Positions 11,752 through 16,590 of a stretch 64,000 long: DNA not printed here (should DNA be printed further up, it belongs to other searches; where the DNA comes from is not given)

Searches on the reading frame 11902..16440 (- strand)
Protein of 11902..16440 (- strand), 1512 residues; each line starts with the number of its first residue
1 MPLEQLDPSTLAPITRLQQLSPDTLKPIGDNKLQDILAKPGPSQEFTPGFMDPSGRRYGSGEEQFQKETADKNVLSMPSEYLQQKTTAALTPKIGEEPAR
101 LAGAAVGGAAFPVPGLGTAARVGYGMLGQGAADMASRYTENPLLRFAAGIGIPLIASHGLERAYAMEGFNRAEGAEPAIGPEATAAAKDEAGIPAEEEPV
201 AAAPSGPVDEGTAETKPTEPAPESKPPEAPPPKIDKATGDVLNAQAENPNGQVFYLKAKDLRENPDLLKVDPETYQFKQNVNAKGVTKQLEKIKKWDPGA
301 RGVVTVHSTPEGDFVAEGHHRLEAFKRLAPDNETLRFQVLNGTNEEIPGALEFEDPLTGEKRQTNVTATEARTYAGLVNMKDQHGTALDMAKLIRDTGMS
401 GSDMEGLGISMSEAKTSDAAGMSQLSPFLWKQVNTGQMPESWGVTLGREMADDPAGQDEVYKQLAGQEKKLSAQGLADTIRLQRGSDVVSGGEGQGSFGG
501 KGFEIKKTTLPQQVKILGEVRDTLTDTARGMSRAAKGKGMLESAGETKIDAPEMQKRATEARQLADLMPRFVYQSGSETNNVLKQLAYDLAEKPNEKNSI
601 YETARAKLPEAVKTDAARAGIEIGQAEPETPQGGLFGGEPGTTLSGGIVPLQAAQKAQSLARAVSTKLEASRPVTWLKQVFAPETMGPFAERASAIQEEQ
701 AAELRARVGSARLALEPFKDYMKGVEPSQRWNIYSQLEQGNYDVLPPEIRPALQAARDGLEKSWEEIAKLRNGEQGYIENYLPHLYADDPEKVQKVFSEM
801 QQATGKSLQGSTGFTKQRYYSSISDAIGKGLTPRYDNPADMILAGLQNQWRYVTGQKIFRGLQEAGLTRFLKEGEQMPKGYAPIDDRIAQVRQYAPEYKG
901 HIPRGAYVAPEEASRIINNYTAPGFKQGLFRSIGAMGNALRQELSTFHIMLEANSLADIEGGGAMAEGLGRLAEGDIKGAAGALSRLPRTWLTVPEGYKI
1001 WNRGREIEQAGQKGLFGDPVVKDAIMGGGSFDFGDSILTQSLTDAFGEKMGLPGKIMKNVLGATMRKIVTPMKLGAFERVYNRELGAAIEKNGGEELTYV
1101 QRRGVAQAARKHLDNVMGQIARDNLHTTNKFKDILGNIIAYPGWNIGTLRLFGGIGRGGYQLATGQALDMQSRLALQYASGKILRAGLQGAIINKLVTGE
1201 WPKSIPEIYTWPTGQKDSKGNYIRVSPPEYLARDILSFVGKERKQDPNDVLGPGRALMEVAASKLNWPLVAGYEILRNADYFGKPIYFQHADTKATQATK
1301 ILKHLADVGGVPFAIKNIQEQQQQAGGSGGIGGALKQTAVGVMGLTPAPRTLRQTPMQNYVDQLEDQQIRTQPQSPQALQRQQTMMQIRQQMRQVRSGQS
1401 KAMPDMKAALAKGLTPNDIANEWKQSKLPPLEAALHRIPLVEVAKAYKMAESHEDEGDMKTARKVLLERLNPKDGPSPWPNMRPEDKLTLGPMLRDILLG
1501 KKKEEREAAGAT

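Call 72: search_protein_families(library=phrogs, proteins=[window:11902-16440:-], max_evalue=0.001)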
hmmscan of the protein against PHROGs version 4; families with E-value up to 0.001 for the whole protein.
window:11902-16440:- (1512 aa): 1 family
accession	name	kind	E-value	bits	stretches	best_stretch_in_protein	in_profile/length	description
phrog_21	-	head and packaging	7.9e-19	68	2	367-469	1103-1204/1362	portal protein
